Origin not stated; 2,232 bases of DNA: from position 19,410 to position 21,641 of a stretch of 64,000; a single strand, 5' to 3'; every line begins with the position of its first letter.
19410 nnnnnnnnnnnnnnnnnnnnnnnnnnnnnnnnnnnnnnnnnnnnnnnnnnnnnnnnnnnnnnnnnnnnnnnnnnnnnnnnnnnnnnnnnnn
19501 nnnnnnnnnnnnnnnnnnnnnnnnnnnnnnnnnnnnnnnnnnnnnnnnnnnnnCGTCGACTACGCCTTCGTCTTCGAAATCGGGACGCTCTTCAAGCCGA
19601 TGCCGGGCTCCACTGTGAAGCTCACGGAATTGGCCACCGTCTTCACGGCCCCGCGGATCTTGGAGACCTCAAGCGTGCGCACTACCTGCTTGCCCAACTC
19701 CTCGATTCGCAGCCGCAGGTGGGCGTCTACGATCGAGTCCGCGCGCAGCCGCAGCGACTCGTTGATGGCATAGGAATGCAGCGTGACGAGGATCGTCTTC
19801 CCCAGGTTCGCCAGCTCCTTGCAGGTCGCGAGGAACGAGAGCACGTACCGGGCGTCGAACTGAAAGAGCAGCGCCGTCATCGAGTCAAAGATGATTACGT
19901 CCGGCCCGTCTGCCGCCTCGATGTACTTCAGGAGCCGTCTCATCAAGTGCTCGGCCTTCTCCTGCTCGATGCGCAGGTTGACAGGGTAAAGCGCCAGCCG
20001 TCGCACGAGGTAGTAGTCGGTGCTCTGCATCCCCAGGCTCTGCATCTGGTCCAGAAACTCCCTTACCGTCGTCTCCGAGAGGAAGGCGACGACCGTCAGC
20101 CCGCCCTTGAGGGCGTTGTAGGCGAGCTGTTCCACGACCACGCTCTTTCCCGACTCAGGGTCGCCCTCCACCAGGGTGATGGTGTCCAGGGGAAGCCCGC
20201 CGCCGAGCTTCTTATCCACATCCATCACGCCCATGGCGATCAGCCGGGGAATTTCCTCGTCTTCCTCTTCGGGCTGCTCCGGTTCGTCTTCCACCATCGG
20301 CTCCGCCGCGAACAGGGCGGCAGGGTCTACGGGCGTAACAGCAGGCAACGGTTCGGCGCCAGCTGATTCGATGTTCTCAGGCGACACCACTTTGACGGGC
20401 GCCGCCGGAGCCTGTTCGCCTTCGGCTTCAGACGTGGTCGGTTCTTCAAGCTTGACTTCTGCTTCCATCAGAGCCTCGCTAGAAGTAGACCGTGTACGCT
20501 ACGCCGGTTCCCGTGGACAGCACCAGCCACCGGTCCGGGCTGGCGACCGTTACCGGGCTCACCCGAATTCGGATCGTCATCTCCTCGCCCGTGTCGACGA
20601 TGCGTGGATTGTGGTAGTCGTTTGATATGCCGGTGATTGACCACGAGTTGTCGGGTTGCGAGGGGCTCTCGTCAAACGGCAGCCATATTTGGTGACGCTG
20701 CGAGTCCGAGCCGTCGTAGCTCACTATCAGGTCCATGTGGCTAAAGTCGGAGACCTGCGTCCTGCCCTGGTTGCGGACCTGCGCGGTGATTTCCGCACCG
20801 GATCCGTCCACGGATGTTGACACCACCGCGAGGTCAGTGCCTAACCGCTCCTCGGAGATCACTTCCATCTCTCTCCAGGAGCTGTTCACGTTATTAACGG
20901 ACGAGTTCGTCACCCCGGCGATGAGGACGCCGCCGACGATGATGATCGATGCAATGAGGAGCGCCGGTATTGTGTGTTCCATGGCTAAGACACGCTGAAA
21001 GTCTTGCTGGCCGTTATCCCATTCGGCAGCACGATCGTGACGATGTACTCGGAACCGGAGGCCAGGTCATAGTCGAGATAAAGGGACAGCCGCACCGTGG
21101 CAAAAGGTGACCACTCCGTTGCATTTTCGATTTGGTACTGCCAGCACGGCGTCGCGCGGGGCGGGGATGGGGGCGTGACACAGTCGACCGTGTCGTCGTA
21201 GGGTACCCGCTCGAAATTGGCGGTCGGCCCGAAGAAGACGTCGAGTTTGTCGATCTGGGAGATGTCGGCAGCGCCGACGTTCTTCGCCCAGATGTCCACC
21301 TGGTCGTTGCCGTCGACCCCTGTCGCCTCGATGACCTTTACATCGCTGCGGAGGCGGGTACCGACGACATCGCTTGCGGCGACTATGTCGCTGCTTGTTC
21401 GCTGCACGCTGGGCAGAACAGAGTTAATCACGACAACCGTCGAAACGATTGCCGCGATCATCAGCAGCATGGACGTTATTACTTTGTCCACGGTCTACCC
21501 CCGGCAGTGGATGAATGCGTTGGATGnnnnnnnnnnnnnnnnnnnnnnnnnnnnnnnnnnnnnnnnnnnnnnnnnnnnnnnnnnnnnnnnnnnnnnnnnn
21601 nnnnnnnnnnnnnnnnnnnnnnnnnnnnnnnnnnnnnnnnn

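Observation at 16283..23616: Complete archaellum (archaeal flagellum) operon embedded in a bacterial chromosome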

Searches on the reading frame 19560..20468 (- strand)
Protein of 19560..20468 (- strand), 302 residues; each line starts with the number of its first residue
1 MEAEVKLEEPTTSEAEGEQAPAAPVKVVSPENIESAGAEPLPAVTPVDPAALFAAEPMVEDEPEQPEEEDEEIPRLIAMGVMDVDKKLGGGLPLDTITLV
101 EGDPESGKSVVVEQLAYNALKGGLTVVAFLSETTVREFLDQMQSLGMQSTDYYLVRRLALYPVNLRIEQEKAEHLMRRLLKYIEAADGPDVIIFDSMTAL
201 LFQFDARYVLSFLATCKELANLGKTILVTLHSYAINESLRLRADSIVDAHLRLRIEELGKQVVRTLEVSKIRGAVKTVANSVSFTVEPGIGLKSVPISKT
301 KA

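Call 3: search_protein_families(library=pfam, proteins=[window:19560-20468:-], max_evalue=0.01)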
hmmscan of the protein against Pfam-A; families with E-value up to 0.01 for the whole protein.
window:19560-20468:- (302 aa): 8 families
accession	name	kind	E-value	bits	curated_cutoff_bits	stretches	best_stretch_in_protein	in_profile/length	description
PF06745.19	ATPase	-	4.6e-19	69.2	26.6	1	79-275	3-209/231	KaiC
PF13481.12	AAA_25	-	2.3e-06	27.8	27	1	89-232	27-190/195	AAA domain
PF13401.12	AAA_22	-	0.0002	22.1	27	1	96-225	6-113/130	AAA domain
PF23442.1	DUF7125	-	0.00086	18.9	29.1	1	77-274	4-183/207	Family of unknown function (DUF7125)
PF13191.12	AAA_16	-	0.0021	19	32.6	1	97-221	26-163/167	AAA ATPase domain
PF13238.12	AAA_18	-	0.0037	18.2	29.4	1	99-210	2-94/128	AAA domain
PF20720.3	nSTAND3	-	0.005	17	27.2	0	97-131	19-52/155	Novel STAND NTPase 3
PF01094.35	ANF_receptor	-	0.0096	15.4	25.4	0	108-155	162-210/353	Receptor family ligand binding region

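Call 4: search_protein_families(library=ncbifam, proteins=[window:19560-20468:-], max_evalue=0.01)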
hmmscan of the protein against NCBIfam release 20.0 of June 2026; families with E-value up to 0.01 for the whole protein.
window:19560-20468:- (302 aa): 14 families
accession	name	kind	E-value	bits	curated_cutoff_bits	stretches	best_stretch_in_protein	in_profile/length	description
NF004723.0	PRK06067.1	subfamily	8.7e-67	225.2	194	1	66-302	5-243/243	flagellar accessory protein FlaH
NF052589.1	ArlH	equivalog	5.5e-54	183.3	215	1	82-298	7-227/229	archaellum protein ArlH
NF006320.0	PRK08533.1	equivalog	1.6e-32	113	215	1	82-293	11-223/230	flagellar accessory protein FlaH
NF006799.0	PRK09302.1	equivalog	1.8e-14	53.2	408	1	76-275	254-454/515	circadian clock protein KaiC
TIGR03881.1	KaiC_arch_4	hypoth_equivalog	2e-11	44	247.8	1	77-276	3-211/231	KaiC domain-containing protein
TIGR03877.1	thermo_KaiC_1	hypoth_equivalog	1.4e-07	31.3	307.25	1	79-277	6-217/238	KaiC domain-containing protein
TIGR03880.1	KaiC_arch_3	hypoth_equivalog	6.7e-07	29.1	249.45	1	80-234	1-155/224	KaiC domain-containing protein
TIGR02655.1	circ_KaiC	equivalog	3.8e-05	22.5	546.25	1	77-274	245-443/484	circadian clock protein KaiC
TIGR00416.1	sms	equivalog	0.00025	19.9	403.05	1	69-173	69-172/454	DNA repair protein RadA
TIGR02237.1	recomb_radB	equivalog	0.00026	20.9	172.4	1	85-200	2-109/210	DNA repair and recombination protein RadB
TIGR02236.1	recomb_radA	equivalog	0.00027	20.4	361.15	1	70-124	72-129/311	DNA repair and recombination protein RadA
NF003301.0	PRK04301.1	equivalog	0.001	18.3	259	1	72-119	79-125/316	DNA repair and recombination protein RadA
NF006861.0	PRK09361.1-1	equivalog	0.0019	17.7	278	1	76-147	4-75/235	DNA repair and recombination protein RadB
TIGR03878.1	thermo_KaiC_2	hypoth_equivalog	0.006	15.9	232.2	0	85-141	27-81/259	KaiC domain-containing protein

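Call 41: search_solved_structures(query=window:19560-20468:-, max_evalue=0.001)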
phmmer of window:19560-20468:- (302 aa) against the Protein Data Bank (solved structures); distinct sequences matched with E-value up to 0.001: 41.
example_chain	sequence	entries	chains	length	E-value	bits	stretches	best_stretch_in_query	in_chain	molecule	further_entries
4yds_A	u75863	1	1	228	1.1e-26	96.9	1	76-301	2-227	Flagella-related protein H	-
4wia_A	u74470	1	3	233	5.5e-20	75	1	79-293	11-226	Putative flagella-related protein H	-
8zn5_B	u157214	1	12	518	3e-18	69.3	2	73-299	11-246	KaiC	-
5jwq_A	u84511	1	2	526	7e-11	45.1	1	64-292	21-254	Circadian clock protein kinase KaiC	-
7dy1_A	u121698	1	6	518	1.3e-10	44.3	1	64-292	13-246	Circadian clock protein kinase KaiC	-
4o0m_A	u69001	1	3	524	1.3e-10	44.2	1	64-292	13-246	Circadian clock protein kinase KaiC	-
8zn6_F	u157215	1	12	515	1.9e-10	43.7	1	60-286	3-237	KaiC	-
3k09_A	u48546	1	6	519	7.3e-10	41.8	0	77-275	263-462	Circadian clock protein kinase kaiC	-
3cmu_A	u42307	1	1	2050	9.4e-10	41.4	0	75-130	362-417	Protein recA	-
3k0e_A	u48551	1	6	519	1.2e-09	41.1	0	77-274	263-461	Circadian clock protein kinase KaiC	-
7s65_A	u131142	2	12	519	2e-09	40.3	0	77-274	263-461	Circadian clock protein kinase KaiC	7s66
9ofh_A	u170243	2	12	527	2.3e-09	40.1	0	77-274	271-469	Circadian clock oscillator protein KaiC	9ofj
3s1a_A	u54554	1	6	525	2.7e-09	39.9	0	77-274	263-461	Circadian clock protein kinase kaiC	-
3jzm_A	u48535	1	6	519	3.1e-09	39.7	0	77-274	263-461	Circadian clock protein kinase kaiC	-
1u9i_A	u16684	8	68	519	3.2e-09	39.7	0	77-274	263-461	KaiC | Circadian clock protein kinase kaiC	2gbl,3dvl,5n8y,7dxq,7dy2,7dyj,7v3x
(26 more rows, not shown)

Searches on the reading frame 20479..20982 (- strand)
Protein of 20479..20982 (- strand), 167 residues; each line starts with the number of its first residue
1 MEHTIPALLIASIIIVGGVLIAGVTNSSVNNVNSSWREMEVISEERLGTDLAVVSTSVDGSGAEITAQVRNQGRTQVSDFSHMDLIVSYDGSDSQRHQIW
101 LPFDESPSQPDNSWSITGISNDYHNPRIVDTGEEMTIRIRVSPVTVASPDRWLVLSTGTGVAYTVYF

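Call 3: search_protein_families(library=pfam, proteins=[window:20479-20982:-], max_evalue=0.01)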
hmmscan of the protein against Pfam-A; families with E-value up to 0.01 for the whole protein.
window:20479-20982:- (167 aa): 0 families

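Call 4: search_protein_families(library=ncbifam, proteins=[window:20479-20982:-], max_evalue=0.01)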
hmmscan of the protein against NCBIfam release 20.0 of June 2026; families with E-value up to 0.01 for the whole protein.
window:20479-20982:- (167 aa): 2 families
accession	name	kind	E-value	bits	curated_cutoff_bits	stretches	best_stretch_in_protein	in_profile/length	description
NF052590.1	ArlF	equivalog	9.8e-06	25.8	110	1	7-95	10-96/137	archaellum stator protein ArlF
NF052591.1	ArlG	equivalog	5.7e-05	23.2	110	1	8-94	11-99/148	archaellum stator protein ArlG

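Call 19: search_protein_families(library=pfam, proteins=[window:20479-20982:-], max_evalue=10)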
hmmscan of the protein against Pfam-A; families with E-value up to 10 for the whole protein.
window:20479-20982:- (167 aa): 2 families
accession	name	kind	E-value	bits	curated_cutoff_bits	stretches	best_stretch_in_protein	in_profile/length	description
PF05552.17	MS_channel_1st_1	-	0.056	13.8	22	1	5-32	14-41/50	Mechanosensitive ion channel, conserved TM helix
PF22201.2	FlaF_Ig-like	-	0.11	13.4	28.4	1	55-94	7-46/112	Conserved flagellar protein F, immunoglobulin-like domain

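Call 57: search_solved_structures(query=window:20479-20982:-, max_evalue=10)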
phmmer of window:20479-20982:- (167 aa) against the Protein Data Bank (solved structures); distinct sequences matched with E-value up to 10: 2.
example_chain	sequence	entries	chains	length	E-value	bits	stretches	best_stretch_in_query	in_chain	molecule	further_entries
3v8b_A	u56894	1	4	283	0.19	14.6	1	29-106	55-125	Putative dehydrogenase, possibly 3-oxoacyl-[acyl-carrier protein] reductase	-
4p94_A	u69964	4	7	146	0.27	14.1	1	40-94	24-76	Conserved flagellar protein F | Flagellar biosynthesis protein FlaF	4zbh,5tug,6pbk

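Call 94: search_solved_structures(query=A5, max_evalue=1)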
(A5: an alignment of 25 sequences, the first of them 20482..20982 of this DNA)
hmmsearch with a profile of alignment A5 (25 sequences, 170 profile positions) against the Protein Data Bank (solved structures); distinct sequences matched with E-value up to 1: 4.
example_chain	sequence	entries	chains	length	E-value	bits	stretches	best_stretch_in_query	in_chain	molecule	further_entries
4p94_A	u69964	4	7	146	6.6e-12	48.6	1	30-117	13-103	Conserved flagellar protein F | Flagellar biosynthesis protein FlaF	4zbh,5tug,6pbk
6pbk_A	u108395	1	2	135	6.5e-05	25.8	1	31-78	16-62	Saci FlaG soluble domain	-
5tug_A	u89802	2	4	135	0.0002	24.2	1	31-78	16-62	Flagellar biosynthesis protein FlaG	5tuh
9i5h_C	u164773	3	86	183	0.062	16.1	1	98-158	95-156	Flagellin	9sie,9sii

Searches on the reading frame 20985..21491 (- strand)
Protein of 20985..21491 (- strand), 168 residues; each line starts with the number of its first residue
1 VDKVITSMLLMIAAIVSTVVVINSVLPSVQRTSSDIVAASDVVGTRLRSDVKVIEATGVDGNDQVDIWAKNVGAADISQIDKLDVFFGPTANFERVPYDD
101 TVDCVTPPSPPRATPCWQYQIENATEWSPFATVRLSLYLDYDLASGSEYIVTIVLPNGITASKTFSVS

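Call 3: search_protein_families(library=pfam, proteins=[window:20985-21491:-], max_evalue=0.01)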
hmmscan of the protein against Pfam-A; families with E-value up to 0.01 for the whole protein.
window:20985-21491:- (168 aa): 1 family
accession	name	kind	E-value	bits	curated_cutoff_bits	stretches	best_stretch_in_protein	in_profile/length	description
PF01917.21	Arch_flagellin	-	8.4e-09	36.4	29.5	1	5-165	5-162/162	Archaebacterial flagellin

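Call 4: search_protein_families(library=ncbifam, proteins=[window:20985-21491:-], max_evalue=0.01)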
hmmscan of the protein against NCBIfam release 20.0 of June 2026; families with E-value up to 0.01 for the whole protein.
window:20985-21491:- (168 aa): 2 families
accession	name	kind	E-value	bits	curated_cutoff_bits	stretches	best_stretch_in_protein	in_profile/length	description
NF052591.1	ArlG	equivalog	2.7e-09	37.2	110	1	4-87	5-94/148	archaellum stator protein ArlG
NF052590.1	ArlF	equivalog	0.0035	17.5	110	1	8-85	10-86/137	archaellum stator protein ArlF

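Call 56: search_solved_structures(query=window:20985-21491:-, max_evalue=10)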
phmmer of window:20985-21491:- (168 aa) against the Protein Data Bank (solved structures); distinct sequences matched with E-value up to 10: 3.
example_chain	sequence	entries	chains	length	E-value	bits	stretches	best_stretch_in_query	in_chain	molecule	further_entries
5tug_A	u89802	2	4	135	3.5e-06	30.5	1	46-164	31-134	Flagellar biosynthesis protein FlaG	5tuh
6pbk_A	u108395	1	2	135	4.7e-06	30.1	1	46-164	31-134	Saci FlaG soluble domain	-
6exp_A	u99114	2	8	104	1.1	12.7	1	77-145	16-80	SIRV3 AcrID1 (gp02) anti-CRISPR protein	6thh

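Call 96: search_solved_structures(query=A6, max_evalue=1)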
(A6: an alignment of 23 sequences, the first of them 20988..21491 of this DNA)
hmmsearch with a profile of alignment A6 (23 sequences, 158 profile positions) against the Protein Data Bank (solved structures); distinct sequences matched with E-value up to 1: 7.
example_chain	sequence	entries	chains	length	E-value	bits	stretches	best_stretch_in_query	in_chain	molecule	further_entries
5tug_A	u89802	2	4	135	5.6e-12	49.3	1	32-156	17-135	Flagellar biosynthesis protein FlaG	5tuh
6pbk_A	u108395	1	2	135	7e-12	49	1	32-156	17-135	Saci FlaG soluble domain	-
8p2k_Nb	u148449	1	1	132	0.11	15.9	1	51-94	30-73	Transcription factor BTF3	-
7qwq_u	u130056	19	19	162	0.18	15.2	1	51-94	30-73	Isoform 2 of Transcription factor BTF3 | Transcription factor BTF3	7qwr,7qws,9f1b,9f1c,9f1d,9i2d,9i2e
28ln_Bv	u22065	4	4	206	0.29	14.5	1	51-94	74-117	Transcription factor BTF3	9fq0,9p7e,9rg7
6t59_NB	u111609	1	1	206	0.29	14.5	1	51-94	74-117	Transcription factor BTF3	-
8okh_A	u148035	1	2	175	0.7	13.3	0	29-90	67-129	DUF2807 domain-containing protein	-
